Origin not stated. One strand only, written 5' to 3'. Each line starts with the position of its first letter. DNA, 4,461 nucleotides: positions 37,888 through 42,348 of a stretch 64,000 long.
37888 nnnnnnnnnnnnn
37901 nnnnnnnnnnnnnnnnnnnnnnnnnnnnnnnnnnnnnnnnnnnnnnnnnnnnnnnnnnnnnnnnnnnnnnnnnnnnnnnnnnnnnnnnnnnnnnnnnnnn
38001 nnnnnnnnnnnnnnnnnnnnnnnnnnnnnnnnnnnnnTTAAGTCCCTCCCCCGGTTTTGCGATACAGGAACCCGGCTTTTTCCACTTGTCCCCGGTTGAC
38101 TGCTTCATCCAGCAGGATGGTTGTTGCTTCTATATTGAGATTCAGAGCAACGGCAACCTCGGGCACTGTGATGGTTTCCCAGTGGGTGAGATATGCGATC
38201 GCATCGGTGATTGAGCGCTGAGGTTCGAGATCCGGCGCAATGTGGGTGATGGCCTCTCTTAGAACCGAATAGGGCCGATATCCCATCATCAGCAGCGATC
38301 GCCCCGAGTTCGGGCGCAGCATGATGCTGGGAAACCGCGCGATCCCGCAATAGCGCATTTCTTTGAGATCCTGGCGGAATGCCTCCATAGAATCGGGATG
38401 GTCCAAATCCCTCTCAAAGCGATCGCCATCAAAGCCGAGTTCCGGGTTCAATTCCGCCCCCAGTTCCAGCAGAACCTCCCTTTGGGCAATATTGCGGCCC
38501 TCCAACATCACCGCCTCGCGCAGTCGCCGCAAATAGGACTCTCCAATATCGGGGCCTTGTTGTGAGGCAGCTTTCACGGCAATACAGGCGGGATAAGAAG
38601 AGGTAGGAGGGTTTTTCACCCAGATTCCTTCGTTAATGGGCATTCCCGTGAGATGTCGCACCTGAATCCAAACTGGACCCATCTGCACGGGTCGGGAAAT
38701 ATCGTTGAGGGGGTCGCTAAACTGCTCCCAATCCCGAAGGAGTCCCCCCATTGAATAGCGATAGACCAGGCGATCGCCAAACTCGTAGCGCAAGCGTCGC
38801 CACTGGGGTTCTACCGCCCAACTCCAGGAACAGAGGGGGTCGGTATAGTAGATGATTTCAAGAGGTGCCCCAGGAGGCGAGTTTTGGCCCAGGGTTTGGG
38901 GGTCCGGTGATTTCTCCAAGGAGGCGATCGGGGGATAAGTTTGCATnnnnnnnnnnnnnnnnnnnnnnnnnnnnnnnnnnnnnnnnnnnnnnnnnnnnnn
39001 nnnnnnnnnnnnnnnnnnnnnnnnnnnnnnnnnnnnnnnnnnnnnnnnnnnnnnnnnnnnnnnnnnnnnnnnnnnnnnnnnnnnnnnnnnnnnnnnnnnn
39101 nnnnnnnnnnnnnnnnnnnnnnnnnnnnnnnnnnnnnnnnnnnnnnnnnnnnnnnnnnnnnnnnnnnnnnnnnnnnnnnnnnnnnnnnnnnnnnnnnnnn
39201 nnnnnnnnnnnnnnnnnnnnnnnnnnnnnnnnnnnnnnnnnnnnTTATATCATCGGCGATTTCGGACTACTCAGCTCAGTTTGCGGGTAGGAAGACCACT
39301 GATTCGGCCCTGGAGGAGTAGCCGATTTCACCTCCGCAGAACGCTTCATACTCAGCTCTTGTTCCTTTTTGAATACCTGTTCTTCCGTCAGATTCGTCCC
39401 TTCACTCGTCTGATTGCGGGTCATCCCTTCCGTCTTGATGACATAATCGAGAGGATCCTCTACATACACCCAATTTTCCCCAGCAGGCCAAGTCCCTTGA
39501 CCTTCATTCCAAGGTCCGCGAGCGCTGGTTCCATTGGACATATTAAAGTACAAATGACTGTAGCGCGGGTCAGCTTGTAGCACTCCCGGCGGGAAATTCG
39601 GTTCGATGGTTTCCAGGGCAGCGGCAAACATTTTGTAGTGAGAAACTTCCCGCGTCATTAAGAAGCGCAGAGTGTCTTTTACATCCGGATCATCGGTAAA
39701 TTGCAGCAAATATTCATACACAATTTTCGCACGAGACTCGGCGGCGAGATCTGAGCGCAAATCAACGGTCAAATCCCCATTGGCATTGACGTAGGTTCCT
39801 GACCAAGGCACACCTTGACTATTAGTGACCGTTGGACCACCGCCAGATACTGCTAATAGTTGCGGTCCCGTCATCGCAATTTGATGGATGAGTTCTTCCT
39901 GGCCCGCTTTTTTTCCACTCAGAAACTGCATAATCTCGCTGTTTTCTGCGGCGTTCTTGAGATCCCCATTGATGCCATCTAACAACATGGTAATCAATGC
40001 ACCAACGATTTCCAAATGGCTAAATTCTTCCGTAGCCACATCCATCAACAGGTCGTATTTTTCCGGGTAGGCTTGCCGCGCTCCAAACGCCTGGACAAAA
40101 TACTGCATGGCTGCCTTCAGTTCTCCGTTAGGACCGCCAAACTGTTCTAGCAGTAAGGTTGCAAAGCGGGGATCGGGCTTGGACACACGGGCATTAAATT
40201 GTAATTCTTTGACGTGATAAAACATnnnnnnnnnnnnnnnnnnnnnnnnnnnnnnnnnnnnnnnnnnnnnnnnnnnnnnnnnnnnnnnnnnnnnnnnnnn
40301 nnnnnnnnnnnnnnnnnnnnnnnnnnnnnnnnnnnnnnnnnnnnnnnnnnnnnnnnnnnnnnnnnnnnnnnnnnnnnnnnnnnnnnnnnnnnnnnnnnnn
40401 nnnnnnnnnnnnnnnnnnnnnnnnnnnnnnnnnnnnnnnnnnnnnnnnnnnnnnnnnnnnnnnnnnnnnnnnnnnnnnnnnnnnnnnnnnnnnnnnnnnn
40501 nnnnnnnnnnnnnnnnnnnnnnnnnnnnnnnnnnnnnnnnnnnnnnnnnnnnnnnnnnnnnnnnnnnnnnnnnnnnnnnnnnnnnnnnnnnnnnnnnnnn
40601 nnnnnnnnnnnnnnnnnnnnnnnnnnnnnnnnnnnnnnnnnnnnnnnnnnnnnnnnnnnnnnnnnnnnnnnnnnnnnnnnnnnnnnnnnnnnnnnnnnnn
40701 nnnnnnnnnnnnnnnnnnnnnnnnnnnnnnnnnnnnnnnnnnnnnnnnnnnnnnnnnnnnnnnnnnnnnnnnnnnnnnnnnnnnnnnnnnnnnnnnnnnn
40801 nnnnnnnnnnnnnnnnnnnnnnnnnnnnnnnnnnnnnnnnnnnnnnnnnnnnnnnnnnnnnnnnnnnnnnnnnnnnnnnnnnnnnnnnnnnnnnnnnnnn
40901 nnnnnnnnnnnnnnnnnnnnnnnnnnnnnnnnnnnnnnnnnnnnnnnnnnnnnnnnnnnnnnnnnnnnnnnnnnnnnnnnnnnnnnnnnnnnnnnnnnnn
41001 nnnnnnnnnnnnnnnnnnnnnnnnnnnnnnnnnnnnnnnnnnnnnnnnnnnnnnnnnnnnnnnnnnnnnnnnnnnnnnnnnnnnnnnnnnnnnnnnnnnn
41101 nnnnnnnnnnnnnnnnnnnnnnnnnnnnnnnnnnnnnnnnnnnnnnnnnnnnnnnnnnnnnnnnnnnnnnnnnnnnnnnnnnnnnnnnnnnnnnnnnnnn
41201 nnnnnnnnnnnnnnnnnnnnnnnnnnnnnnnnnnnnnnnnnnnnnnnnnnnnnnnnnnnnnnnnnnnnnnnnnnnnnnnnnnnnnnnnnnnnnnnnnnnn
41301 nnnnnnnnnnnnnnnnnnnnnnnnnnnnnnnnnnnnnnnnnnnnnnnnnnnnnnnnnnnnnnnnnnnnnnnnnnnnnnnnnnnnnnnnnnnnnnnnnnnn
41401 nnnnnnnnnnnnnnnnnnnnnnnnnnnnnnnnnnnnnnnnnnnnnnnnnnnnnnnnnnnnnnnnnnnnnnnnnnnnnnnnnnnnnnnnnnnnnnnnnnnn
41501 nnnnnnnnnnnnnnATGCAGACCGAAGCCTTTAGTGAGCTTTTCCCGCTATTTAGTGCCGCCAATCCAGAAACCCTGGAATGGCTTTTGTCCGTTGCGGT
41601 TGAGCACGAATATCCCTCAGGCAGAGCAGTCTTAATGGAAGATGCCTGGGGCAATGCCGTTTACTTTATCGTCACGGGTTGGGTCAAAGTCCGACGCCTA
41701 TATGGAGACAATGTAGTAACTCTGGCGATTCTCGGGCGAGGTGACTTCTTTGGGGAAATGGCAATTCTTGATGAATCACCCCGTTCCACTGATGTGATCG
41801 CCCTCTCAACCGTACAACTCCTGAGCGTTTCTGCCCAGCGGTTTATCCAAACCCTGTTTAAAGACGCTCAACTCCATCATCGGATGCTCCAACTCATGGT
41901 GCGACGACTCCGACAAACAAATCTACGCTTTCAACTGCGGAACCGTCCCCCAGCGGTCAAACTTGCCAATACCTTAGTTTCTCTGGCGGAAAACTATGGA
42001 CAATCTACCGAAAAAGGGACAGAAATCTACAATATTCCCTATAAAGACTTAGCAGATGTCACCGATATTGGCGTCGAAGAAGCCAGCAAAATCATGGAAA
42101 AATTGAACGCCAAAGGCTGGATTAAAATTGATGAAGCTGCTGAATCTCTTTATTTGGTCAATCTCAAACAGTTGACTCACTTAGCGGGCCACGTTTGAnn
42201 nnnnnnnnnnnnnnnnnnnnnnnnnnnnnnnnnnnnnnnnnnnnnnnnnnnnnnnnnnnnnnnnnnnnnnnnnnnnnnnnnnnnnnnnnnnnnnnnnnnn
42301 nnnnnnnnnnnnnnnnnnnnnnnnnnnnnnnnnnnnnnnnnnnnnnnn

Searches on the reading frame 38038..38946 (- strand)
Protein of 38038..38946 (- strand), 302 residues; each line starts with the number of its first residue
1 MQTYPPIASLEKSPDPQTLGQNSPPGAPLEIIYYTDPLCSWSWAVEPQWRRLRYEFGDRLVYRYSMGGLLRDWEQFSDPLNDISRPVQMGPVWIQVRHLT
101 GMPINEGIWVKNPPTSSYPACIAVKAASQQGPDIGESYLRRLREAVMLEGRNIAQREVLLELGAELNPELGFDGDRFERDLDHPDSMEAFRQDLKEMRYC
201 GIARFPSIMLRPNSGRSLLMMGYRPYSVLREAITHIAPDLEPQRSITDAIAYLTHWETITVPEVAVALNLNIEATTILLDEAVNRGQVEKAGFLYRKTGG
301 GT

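Call 7: search_protein_families(library=pfam, proteins=[window:38038-38946:-], max_evalue=0.001)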
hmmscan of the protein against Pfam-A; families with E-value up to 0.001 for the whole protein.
window:38038-38946:- (302 aa): 2 families
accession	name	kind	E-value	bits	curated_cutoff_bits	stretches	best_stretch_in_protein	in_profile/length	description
PF13743.12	Thioredoxin_5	-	2.7e-30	105.9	27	1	34-229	3-184/186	Thioredoxin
PF01323.26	DSBA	-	1.6e-05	25.2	25.6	0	118-232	87-189/191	DSBA-like thioredoxin domain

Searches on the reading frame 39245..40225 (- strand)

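Call 7: search_protein_families(library=pfam, proteins=[window:39245-40225:-], max_evalue=0.001)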
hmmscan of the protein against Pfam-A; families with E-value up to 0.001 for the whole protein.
window:39245-40225:- (326 aa): 3 families
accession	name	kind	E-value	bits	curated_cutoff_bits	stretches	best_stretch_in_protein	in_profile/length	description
PF05067.18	Mn_catalase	-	3.6e-72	243.2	27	1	1-265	1-258/284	Manganese containing catalase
PF02915.23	Rubrerythrin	-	1.8e-05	25.6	22.8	0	160-203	93-136/137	Rubrerythrin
PF03232.19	COQ7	-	0.00034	20.7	23.5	0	156-205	7-57/169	Ubiquinone biosynthesis protein COQ7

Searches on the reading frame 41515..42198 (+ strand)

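Call 7: search_protein_families(library=pfam, proteins=[window:41515-42198:+], max_evalue=0.001)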
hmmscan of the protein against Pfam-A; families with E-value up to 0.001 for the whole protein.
window:41515-42198:+ (227 aa): 2 families
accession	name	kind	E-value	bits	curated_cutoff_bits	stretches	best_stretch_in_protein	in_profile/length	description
PF00027.35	cNMP_binding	-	9.8e-21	74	27.5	1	31-116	2-88/89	Cyclic nucleotide-binding domain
PF13545.12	HTH_Crp_2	-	1.3e-05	25.5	27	1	149-222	2-69/70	Crp-like helix-turn-helix domain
